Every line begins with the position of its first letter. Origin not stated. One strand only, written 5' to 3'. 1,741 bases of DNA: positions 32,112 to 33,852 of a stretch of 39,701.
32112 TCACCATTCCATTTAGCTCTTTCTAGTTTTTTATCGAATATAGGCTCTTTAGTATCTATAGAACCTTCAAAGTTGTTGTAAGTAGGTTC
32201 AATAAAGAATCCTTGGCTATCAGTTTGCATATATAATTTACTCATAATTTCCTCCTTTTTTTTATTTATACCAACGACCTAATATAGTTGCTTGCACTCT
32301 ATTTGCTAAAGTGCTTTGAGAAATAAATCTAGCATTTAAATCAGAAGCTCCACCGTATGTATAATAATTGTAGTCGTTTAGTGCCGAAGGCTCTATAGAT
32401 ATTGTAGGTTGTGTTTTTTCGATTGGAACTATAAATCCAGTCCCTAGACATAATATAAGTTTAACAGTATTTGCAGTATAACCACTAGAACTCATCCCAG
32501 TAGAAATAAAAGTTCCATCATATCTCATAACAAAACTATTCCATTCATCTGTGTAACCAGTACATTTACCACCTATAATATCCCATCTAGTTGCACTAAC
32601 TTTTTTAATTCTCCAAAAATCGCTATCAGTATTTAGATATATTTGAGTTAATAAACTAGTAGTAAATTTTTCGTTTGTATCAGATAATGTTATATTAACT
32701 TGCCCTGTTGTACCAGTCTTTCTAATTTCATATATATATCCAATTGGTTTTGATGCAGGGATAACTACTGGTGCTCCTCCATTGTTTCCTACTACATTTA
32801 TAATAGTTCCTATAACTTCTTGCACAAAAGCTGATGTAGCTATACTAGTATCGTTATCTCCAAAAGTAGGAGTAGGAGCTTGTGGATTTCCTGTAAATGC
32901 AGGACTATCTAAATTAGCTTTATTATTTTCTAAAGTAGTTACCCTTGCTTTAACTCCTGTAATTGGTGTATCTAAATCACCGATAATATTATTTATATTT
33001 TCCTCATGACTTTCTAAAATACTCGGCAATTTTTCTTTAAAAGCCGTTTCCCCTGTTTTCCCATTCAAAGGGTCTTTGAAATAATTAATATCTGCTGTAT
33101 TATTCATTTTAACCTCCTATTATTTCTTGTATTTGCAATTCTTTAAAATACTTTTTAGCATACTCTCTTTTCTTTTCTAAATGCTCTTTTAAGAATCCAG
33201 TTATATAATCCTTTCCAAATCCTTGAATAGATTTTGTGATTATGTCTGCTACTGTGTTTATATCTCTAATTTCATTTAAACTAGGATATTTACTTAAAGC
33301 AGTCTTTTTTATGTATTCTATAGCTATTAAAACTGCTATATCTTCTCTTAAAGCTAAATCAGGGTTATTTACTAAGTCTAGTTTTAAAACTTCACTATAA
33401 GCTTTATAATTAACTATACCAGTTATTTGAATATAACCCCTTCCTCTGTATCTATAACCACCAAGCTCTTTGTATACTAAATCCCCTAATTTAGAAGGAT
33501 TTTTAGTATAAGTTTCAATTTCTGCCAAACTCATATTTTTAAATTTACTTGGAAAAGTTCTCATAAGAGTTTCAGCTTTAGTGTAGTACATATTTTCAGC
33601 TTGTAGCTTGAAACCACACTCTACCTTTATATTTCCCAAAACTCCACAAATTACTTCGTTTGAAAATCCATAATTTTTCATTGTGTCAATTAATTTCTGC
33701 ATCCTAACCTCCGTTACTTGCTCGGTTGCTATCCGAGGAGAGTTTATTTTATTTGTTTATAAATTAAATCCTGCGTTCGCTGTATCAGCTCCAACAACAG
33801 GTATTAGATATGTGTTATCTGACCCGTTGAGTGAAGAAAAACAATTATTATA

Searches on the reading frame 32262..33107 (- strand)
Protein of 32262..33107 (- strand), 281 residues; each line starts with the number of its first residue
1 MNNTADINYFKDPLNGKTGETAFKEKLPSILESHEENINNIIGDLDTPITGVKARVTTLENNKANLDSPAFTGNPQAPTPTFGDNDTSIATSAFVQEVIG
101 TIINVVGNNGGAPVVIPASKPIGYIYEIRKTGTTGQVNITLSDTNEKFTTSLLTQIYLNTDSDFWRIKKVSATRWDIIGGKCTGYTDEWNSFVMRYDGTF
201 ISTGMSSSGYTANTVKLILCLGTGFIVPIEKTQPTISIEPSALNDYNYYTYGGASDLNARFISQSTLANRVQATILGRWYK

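Call 54: search_protein_families(library=phrogs, proteins=[window:32262-33107:-], max_evalue=0.001)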
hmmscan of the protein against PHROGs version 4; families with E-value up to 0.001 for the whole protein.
window:32262-33107:- (281 aa): 14 families
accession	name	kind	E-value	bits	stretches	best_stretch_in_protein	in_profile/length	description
phrog_4209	-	tail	2.2e-13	51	1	33-110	80-156/406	tail fiber protein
phrog_2631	-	tail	4.7e-10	39.7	1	52-102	331-384/644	tail fiber protein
phrog_7032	-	tail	1.3e-09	37.7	1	55-104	242-291/866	tail fiber protein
phrog_22682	-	tail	3e-09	37.5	1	53-101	167-215/400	tail fiber protein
phrog_4549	-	tail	3.5e-09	36.4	1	60-107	268-313/869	tail fiber protein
phrog_38759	-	unknown function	6.3e-09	35.8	1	53-104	157-208/920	-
phrog_454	-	tail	3.9e-08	32.8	1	56-104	278-326/1376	tail fiber protein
phrog_863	-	tail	1.1e-07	32.2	1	20-134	26-141/690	tail fiber assembly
phrog_9625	-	unknown function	1.3e-07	30.5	1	60-105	732-778/1586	-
phrog_8713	-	tail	5.8e-07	29.8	1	60-105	391-436/509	tail fiber protein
phrog_38064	-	tail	1.8e-06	28.4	1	38-100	197-255/337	tail collar protein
phrog_11518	-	tail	9.7e-06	25.1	1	46-104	253-312/812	tail fiber protein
phrog_32934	-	unknown function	2.2e-05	24.1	1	54-116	68-130/577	-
phrog_2636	-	tail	0.00056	20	1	31-81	204-252/568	tail fiber protein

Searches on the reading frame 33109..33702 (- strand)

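Call 54: search_protein_families(library=phrogs, proteins=[window:33109-33702:-], max_evalue=0.001)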
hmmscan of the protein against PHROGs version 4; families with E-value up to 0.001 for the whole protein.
window:33109-33702:- (197 aa): 9 families
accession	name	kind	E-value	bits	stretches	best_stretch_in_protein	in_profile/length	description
phrog_181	-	lysis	4.2e-28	99.7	1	14-191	366-532/769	endolysin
phrog_26317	-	unknown function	1.5e-11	45.3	1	80-137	24-81/119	-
phrog_29753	-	unknown function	2.8e-08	34.3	1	84-131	276-323/374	-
phrog_3201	-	tail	4e-08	32.3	1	4-151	2025-2174/2408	tail fiber protein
phrog_14712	-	moron, auxiliary metabolic gene and host takeover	2.4e-05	24.7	1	72-162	80-173/322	chitinase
phrog_9506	-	lysis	4.8e-05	24.2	1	81-124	85-136/330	endolysin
phrog_20028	-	unknown function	0.0001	22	1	58-168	133-238/576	-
phrog_34417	-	unknown function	0.00043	20.6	1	81-114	87-121/326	-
phrog_317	-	lysis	0.00088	19.5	0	60-162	246-345/492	endolysin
